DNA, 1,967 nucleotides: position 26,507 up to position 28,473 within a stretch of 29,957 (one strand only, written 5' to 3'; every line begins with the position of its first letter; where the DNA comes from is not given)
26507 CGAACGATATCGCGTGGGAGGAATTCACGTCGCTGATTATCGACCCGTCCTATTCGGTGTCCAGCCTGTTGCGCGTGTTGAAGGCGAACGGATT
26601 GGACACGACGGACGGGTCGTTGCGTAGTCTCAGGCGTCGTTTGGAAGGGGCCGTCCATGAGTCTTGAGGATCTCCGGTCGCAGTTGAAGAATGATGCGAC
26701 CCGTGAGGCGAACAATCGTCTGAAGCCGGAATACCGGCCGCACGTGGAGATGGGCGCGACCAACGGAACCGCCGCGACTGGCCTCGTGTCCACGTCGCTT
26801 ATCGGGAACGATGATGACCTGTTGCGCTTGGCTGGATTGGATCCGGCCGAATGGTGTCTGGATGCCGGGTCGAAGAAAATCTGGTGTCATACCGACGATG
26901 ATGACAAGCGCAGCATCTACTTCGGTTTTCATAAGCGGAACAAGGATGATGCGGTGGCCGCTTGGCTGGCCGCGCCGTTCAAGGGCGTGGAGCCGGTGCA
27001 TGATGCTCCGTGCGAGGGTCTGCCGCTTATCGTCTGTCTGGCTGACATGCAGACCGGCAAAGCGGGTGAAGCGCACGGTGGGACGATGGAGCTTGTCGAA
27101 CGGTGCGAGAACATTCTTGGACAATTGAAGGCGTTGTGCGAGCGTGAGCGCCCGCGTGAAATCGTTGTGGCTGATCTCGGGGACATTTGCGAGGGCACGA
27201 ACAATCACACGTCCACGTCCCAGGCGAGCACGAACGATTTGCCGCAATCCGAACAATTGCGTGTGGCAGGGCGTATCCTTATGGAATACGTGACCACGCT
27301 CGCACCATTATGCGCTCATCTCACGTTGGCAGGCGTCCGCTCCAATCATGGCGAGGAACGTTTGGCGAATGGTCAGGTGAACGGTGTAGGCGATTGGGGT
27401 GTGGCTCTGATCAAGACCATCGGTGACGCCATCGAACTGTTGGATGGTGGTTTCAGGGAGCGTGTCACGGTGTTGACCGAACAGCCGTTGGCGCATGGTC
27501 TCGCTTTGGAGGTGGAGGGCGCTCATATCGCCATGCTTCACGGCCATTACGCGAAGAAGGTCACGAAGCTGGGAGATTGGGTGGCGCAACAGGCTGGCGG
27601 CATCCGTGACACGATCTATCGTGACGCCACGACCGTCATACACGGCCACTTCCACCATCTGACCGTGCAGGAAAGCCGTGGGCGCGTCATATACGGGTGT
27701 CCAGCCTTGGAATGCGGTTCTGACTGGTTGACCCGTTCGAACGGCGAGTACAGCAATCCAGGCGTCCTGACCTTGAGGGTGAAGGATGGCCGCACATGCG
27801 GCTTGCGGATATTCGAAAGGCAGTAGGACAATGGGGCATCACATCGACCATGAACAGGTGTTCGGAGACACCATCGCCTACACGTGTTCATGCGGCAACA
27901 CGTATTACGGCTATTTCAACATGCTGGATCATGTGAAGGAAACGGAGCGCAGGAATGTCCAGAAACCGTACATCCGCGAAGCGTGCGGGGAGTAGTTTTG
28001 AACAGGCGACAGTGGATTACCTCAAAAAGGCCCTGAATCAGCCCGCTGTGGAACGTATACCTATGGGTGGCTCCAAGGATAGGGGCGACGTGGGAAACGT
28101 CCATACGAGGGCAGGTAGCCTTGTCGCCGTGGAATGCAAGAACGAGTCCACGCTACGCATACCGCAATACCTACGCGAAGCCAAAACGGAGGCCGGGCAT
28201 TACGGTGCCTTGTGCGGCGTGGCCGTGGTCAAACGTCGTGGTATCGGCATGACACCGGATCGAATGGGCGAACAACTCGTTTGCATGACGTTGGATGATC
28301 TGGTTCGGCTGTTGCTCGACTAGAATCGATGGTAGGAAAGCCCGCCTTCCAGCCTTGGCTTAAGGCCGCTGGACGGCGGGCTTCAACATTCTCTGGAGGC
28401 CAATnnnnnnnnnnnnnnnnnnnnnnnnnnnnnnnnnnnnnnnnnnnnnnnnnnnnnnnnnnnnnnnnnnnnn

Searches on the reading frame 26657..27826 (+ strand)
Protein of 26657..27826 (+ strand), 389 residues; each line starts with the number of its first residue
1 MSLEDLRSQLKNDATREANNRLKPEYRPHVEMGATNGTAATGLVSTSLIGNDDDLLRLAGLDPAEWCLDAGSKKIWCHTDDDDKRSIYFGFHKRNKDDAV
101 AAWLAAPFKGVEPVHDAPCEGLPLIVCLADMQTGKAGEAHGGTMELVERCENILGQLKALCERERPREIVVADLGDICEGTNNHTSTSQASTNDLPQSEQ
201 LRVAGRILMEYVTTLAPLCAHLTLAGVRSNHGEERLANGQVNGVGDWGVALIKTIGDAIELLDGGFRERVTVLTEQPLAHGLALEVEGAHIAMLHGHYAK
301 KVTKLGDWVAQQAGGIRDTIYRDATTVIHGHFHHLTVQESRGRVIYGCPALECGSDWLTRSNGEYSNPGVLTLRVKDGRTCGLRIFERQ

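Call 10: search_protein_families(library=pfam, proteins=[window:26657-27826:+], max_evalue=0.01)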
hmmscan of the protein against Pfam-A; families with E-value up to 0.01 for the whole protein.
window:26657-27826:+ (389 aa): 1 family
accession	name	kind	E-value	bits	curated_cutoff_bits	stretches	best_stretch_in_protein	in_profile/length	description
PF12850.12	Metallophos_2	-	0.0011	19.4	27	1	282-343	75-127/154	Calcineurin-like phosphoesterase superfamily domain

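Call 20: search_protein_families(library=ncbifam, proteins=[window:26657-27826:+], max_evalue=1)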
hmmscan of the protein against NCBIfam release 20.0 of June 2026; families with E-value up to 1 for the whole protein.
window:26657-27826:+ (389 aa): 1 family
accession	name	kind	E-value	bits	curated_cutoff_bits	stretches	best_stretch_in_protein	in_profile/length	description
NF040702.1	ileS_w_GNAT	exception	0.018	12.6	1999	1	59-98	187-228/1100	isoleucine--tRNA ligase, N-acetyltransferase domain-containing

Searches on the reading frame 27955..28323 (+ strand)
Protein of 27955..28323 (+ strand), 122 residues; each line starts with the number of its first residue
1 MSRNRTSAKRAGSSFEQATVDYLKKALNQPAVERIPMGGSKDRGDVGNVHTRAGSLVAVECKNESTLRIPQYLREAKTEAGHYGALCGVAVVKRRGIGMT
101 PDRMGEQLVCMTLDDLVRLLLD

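Call 10: search_protein_families(library=pfam, proteins=[window:27955-28323:+], max_evalue=0.01)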
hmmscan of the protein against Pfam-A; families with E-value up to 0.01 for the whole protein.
window:27955-28323:+ (122 aa): 0 families

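Call 11: search_protein_families(library=phrogs, proteins=[window:27955-28323:+], max_evalue=0.01)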
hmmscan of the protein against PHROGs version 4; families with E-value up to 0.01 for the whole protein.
window:27955-28323:+ (122 aa): 1 family
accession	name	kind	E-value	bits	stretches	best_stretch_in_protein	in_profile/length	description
phrog_244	-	DNA, RNA and nucleotide metabolism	7.3e-25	89.3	1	1-120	1-110/186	RusA-like Holliday junction resolvase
